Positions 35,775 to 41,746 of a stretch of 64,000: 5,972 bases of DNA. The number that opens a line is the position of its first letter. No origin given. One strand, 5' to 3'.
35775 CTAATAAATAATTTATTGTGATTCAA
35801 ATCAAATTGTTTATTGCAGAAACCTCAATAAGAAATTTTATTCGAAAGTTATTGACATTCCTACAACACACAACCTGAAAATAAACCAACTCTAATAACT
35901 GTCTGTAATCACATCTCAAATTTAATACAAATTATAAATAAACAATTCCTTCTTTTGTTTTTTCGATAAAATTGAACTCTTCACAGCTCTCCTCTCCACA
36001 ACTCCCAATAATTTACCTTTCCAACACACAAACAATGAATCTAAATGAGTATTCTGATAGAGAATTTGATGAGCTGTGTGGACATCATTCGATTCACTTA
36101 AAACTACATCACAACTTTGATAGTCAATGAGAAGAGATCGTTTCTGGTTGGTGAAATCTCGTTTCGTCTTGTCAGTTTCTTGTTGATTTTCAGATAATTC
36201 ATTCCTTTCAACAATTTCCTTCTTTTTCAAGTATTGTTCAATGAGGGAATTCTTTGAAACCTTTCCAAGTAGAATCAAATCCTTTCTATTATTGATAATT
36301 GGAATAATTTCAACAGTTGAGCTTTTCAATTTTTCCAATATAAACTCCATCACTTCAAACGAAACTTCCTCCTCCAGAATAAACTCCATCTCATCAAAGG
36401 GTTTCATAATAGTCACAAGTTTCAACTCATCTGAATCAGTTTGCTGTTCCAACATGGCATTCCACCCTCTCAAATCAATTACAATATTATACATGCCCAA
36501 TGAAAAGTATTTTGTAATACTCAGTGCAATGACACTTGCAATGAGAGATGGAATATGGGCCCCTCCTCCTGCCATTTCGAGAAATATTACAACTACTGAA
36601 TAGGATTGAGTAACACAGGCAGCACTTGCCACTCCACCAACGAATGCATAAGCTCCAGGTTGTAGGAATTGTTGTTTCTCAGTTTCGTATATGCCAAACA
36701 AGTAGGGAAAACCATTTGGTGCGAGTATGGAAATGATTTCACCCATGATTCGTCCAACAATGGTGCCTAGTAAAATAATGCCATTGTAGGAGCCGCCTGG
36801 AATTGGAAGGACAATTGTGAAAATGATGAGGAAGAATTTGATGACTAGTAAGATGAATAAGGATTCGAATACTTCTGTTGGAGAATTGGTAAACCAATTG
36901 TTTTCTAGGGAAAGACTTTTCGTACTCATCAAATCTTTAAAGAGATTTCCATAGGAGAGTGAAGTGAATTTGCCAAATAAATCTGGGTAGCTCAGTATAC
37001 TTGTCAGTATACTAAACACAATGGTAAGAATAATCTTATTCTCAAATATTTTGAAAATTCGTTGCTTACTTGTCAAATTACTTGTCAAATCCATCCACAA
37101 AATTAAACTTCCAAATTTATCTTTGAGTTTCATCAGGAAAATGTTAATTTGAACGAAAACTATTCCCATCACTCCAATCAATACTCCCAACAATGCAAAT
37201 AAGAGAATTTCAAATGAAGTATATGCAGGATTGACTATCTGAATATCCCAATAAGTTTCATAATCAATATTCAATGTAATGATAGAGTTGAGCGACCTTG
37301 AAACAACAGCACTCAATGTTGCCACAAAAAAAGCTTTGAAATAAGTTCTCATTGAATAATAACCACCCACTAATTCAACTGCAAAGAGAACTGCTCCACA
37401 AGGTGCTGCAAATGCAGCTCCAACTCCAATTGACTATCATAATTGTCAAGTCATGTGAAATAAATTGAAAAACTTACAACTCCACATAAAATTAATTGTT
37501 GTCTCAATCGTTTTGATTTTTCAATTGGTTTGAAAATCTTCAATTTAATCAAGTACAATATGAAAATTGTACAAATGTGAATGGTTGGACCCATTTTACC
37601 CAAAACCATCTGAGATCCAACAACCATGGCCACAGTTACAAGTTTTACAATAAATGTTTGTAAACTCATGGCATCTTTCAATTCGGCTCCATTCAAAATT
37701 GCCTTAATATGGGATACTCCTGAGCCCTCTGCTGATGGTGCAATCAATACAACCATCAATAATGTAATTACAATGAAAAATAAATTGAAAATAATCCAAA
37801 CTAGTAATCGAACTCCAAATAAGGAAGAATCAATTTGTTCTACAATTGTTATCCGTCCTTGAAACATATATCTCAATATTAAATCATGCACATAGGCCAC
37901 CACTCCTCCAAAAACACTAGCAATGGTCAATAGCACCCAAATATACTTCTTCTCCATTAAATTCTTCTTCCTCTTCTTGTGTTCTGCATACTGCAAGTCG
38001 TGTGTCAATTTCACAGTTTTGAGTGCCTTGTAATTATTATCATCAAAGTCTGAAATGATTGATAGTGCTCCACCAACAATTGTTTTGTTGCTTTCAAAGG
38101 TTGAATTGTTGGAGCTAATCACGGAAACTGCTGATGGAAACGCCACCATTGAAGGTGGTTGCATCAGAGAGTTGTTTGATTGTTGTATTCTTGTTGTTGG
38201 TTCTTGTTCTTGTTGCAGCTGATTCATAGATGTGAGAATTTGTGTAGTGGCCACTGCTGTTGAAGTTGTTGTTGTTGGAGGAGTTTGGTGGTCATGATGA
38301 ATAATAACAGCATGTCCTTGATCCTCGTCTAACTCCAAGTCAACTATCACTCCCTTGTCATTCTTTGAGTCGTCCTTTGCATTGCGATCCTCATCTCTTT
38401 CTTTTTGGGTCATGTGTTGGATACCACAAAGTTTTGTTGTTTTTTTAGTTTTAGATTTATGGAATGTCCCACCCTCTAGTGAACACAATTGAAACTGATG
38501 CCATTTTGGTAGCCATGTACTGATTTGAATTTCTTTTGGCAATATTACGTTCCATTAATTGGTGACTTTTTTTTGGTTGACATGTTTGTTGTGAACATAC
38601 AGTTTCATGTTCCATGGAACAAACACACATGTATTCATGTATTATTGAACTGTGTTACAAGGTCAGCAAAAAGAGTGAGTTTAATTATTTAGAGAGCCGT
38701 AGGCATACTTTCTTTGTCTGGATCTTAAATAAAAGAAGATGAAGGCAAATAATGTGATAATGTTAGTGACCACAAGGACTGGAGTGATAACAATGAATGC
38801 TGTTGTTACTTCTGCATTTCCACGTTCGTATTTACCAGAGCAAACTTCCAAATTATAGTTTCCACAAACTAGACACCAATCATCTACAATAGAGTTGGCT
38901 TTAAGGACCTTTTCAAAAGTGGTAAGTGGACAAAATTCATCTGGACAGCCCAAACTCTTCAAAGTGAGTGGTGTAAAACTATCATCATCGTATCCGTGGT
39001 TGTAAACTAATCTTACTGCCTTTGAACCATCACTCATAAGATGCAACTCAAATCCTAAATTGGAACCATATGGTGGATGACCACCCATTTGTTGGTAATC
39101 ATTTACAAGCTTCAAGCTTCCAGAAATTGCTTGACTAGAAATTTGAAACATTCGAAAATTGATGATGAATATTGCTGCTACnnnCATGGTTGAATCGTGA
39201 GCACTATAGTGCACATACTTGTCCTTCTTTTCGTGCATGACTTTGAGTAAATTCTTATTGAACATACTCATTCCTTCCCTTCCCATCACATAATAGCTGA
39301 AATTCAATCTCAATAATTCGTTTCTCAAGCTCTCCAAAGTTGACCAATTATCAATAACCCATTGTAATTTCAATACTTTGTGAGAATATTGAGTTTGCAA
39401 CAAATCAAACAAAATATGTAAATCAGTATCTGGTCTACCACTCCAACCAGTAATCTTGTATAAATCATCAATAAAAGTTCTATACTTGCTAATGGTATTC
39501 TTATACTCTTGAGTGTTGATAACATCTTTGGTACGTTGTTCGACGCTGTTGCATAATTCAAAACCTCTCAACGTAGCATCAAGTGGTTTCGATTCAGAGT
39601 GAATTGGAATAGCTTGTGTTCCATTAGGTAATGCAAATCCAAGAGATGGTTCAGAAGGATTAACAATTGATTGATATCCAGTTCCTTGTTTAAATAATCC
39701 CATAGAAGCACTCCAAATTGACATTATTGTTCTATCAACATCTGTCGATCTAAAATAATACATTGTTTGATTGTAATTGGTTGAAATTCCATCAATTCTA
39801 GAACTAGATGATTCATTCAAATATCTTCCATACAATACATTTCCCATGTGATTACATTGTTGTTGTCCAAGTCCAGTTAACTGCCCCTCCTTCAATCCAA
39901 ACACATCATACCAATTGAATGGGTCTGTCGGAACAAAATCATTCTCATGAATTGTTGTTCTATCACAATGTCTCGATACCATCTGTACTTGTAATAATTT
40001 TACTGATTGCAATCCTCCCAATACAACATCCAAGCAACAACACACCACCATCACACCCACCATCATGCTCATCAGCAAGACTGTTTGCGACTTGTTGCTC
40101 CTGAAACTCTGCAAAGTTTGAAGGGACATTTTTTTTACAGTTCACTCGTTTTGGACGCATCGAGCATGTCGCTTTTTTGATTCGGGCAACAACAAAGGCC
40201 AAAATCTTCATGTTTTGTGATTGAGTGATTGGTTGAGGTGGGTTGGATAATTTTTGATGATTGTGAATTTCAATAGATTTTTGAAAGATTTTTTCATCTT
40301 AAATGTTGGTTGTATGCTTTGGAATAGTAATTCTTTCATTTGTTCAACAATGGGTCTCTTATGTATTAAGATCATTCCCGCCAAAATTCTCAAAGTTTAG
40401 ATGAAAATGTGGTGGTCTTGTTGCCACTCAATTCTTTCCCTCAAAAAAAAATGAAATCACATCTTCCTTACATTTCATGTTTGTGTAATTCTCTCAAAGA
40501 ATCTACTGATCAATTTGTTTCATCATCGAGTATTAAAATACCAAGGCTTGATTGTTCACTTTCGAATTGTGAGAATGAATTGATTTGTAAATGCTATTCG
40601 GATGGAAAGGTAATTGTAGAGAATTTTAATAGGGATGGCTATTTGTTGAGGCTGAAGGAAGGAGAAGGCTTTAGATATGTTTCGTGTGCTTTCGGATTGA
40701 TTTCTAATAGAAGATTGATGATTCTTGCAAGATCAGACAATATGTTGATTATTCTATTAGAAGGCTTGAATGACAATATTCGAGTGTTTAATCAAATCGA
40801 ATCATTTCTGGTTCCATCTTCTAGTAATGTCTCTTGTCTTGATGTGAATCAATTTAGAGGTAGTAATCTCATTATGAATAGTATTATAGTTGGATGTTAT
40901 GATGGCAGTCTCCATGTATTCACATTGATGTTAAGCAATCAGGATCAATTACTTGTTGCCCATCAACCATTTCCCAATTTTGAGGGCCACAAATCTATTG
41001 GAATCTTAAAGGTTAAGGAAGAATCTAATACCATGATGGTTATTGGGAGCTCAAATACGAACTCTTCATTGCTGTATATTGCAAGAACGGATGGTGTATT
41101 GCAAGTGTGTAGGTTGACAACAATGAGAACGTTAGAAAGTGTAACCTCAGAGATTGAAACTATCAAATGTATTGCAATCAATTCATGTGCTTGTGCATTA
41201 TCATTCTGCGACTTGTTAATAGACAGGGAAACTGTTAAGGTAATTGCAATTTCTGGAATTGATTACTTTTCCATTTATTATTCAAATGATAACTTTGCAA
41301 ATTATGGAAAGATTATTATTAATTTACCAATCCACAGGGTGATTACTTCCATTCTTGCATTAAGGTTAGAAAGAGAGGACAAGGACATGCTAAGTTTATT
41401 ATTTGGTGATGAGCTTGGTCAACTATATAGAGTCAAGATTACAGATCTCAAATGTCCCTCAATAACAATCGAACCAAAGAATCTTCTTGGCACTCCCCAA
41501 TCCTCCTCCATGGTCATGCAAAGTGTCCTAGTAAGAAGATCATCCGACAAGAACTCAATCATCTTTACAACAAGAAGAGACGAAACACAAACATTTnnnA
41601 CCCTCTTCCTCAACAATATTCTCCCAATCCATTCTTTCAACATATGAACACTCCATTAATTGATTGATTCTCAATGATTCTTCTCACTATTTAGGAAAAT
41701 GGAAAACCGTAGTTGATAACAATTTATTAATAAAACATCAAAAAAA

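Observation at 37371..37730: CLC protein lacking both the gating glutamate and the proton glutamate, with an altered selectivity-filter motif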

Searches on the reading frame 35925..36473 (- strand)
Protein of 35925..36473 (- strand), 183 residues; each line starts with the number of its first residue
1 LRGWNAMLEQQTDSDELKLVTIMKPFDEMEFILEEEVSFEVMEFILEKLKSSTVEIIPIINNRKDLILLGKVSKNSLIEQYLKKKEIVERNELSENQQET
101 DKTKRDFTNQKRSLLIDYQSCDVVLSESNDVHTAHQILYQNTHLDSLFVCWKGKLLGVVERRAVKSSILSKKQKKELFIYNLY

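Call 64: search_protein_families(library=pfam, proteins=[window:35925-36473:-], max_evalue=10)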
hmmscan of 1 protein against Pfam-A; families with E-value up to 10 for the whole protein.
seq(183 aa): 2 families
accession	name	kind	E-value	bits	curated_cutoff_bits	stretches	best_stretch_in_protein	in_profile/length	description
PF00571.33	CBS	-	0.0067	17.2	24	1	123-167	10-54/57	CBS domain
PF01820.27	Dala_Dala_lig_N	-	0.089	13.7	34.6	1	34-110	12-79/121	D-ala D-ala ligase N-terminus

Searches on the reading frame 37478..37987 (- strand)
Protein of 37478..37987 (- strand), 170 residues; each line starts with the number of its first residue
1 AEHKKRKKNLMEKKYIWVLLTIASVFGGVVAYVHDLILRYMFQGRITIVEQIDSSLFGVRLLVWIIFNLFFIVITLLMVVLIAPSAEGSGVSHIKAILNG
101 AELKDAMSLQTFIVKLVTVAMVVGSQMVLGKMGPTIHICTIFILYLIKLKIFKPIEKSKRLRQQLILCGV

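Call 22: search_protein_representatives(protein=window:37478-37987:-)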
Query: 170 residues. Proteins with E-value up to 0.001 (for the whole library): 1946; up to 1e-10: 152; up to 1e-30: 5. The best 150 are listed.
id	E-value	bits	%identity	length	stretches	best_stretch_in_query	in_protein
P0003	6.7e-100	347.7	100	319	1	1-170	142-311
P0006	1.9e-48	180.5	47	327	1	5-169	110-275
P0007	1.9e-47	177.3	48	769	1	6-169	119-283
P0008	2.2e-39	151.1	40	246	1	3-169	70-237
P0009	1.7e-35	138.4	43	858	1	10-169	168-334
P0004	5.2e-27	110.9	40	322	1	5-142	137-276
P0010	6.4e-27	110.6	38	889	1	14-170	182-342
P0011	5.6e-26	107.5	43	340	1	7-140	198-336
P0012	9.4e-25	103.5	52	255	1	4-96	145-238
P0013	2.1e-18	82.9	34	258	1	8-153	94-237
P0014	3.6e-18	82.1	48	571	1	75-170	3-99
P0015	5.5e-18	81.6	38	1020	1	7-170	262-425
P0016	9.4e-18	80.8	33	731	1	12-170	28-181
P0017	1.4e-17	80.3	34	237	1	18-149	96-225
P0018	5.4e-17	78.3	42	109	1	14-99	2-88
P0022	1.0e-15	74.1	28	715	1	9-166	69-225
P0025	4.9e-15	72.0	30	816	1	11-170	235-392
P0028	2.0e-14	70.0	30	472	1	17-165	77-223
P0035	3.8e-14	69.1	27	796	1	5-169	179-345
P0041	9.8e-14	67.7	29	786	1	5-165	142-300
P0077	2.6e-12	63.1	27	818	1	12-169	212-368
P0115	2.6e-11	59.9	29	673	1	21-167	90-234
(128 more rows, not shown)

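Call 25: list_cluster_members(proteins=[P0007, P0009, P0010, P0014, P0015, P0016, P0025, P0028, P0022, P0041])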
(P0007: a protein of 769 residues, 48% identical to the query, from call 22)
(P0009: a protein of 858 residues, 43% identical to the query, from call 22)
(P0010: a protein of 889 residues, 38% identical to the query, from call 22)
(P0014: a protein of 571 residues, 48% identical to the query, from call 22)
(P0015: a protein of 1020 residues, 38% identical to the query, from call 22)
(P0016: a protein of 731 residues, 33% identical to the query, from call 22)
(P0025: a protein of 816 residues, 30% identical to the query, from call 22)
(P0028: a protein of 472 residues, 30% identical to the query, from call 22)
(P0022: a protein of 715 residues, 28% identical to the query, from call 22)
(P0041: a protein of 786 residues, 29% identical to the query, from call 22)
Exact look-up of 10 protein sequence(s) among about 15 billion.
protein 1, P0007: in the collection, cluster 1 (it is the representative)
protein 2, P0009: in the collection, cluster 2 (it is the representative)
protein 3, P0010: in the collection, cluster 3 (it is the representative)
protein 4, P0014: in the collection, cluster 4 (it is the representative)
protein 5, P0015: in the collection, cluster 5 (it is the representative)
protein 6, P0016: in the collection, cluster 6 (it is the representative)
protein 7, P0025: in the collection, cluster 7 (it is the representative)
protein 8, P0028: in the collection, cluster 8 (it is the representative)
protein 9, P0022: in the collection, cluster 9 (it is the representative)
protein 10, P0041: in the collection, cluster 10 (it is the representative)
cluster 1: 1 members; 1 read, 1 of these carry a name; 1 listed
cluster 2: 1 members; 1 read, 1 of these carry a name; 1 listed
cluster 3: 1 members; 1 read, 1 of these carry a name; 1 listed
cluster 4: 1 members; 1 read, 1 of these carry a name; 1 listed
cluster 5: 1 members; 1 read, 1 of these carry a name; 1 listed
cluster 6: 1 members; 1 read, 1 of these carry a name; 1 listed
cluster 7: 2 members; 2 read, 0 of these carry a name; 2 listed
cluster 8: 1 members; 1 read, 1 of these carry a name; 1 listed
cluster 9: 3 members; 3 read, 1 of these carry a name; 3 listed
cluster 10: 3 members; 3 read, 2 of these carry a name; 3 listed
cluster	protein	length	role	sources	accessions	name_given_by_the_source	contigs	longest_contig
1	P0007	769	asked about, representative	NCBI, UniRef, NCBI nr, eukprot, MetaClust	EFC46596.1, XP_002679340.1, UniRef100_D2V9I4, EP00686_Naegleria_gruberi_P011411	chloride channel protein [Naegleria gruberi] | Chloride channel protein n=1 Tax=Naegleria gruberi TaxID=5762 RepID=D2V9I4_NAEGR | XP_002679340.1 chloride channel protein [Naegleria gruberi strain NEG-M]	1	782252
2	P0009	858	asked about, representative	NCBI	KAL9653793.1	hypothetical protein ABK040_012854 [Willaertia magna]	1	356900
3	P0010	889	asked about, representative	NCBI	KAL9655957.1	hypothetical protein ABK040_007578 [Willaertia magna]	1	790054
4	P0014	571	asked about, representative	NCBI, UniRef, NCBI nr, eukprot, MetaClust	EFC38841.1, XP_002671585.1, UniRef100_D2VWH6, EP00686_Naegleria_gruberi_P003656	predicted protein [Naegleria gruberi] | Predicted protein n=1 Tax=Naegleria gruberi TaxID=5762 RepID=D2VWH6_NAEGR | uncharacterized protein NAEGRDRAFT_73383 [Naegleria gruberi]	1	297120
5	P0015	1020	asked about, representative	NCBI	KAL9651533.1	hypothetical protein ABK040_001479 [Willaertia magna]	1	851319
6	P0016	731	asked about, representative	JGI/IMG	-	chloride channel 2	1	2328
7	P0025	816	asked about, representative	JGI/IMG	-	-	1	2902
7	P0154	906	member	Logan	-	-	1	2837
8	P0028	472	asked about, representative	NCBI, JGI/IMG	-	chloride channel 2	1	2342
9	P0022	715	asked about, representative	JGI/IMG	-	-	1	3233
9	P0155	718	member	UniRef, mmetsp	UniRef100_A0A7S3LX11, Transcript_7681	Chloride channel protein n=1 Tax=Palpitomonas bilix TaxID=652834 RepID=A0A7S3LX11_9EUKA | Transcript_7681/g.19951 ORF Transcript_7681/g.19951 Transcript_7681/m.19951 type:complete ...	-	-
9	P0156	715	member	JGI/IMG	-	-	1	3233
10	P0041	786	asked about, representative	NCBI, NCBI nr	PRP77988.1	hypothetical protein PROFUN_14108 [Planoprotostelium fungivorum]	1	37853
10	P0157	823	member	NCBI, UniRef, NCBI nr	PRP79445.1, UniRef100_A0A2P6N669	hypothetical protein PROFUN_08206 [Planoprotostelium fungivorum] | Chloride channel protein n=2 Tax=Planoprotostelium fungivorum TaxID=1890364 ...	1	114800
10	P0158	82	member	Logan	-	-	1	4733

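Call 41: find_encoding_contigs(protein=P0006, flank=6000, max_places=3)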
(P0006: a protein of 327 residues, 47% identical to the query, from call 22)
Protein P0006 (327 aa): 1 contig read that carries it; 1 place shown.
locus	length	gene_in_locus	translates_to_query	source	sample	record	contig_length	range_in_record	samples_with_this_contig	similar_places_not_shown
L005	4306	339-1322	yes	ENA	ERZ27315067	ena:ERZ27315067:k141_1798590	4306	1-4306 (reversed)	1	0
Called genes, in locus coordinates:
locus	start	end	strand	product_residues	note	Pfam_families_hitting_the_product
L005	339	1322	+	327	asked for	PF00654:Voltage_CLC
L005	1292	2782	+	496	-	PF00654:Voltage_CLC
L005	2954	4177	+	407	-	-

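Call 44: find_encoding_contigs(protein=P0008, flank=6000, max_places=3)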
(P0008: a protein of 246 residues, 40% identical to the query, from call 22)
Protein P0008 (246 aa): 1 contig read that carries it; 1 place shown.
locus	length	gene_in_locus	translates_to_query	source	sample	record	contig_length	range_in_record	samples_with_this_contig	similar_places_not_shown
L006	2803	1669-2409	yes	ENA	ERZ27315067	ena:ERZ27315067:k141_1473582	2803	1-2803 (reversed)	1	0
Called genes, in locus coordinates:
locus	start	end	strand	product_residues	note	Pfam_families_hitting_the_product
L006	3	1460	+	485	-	?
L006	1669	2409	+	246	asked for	PF00654:Voltage_CLC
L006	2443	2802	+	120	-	?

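Call 72: list_cluster_members(proteins=[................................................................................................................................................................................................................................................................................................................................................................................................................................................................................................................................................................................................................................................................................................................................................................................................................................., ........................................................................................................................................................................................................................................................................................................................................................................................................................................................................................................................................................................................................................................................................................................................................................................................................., P0008, P0011, P0012, P0013, P0018, P0115, P0077, P0035])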
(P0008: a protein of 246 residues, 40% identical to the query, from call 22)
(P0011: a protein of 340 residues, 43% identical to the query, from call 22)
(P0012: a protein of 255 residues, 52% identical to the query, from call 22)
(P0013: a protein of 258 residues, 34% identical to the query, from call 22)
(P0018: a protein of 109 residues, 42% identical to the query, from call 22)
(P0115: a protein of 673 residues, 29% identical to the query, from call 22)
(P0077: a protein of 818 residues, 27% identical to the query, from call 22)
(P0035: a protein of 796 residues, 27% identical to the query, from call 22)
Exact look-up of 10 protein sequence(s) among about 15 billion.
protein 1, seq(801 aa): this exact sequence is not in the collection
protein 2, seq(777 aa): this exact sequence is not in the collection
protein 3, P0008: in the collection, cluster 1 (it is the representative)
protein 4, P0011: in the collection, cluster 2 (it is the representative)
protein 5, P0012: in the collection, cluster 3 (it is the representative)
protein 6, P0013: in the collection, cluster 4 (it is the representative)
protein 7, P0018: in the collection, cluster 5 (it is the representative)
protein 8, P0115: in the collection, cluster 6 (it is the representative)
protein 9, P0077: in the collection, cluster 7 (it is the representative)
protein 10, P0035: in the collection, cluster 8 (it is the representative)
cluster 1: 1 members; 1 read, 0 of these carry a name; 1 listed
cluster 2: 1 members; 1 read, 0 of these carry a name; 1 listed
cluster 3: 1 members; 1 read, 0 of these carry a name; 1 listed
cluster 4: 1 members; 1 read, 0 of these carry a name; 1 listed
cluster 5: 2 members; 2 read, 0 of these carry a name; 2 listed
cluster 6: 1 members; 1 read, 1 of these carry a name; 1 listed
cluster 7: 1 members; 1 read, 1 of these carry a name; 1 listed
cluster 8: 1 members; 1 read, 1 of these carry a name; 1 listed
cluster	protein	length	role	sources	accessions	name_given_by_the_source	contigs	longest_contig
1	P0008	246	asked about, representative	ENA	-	-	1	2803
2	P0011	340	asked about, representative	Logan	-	-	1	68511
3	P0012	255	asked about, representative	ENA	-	-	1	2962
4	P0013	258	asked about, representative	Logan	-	-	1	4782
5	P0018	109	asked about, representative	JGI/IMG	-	-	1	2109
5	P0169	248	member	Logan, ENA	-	-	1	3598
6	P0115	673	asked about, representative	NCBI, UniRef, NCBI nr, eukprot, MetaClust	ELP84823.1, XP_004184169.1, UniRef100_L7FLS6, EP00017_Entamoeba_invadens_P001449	chloride channel type clc, putative [Entamoeba invadens IP1] | Chloride channel type clc, putative n=1 Tax=Entamoeba invadens IP1 TaxID=370355 ... | XP_004184169.1 chloride channel type clc, putative [Entamoeba invadens IP1]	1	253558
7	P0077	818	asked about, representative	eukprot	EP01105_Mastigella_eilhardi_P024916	TRINITY_DN6606_c0_g1_i1.p1 TRINITY_DN6606_c0_g1~~TRINITY_DN6606_c0_g1_i1.p1 ORF ...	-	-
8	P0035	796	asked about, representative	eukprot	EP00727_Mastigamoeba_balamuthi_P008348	m51a1_g4135 hypothetical protein (797) ;mRNA; r:199657-203052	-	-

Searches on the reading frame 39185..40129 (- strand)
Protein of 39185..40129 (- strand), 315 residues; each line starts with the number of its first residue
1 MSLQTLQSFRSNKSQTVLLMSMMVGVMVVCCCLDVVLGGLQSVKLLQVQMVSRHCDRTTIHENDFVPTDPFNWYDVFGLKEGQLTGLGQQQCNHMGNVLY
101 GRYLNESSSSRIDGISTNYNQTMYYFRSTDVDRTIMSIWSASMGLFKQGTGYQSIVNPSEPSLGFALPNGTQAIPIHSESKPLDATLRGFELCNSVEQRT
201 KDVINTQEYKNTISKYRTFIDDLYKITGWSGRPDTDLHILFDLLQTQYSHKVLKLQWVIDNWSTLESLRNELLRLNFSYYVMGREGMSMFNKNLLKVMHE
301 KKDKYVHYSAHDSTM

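Call 39: search_protein_families(library=pfam, proteins=[window:39185-40129:-], max_evalue=0.001)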
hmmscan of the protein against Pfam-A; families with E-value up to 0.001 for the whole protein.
window:39185-40129:- (315 aa): 1 family
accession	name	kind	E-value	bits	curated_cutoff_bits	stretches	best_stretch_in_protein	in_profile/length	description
PF00328.27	His_Phos_2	-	1.3e-12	48.3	23.6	1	44-203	1-163/354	Histidine phosphatase superfamily (branch 2)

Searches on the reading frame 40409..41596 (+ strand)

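Call 39: search_protein_families(library=pfam, proteins=[window:40409-41596:+], max_evalue=0.001)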
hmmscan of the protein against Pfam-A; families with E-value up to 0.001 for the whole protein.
window:40409-41596:+ (396 aa): 1 family
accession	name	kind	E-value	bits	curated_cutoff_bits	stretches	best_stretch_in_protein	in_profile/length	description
PF23726.1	Beta-prop_RSE1_2nd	-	3.7e-06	26.8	30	1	99-267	116-264/327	RSE1/DDB1/CPSF1 second beta-propeller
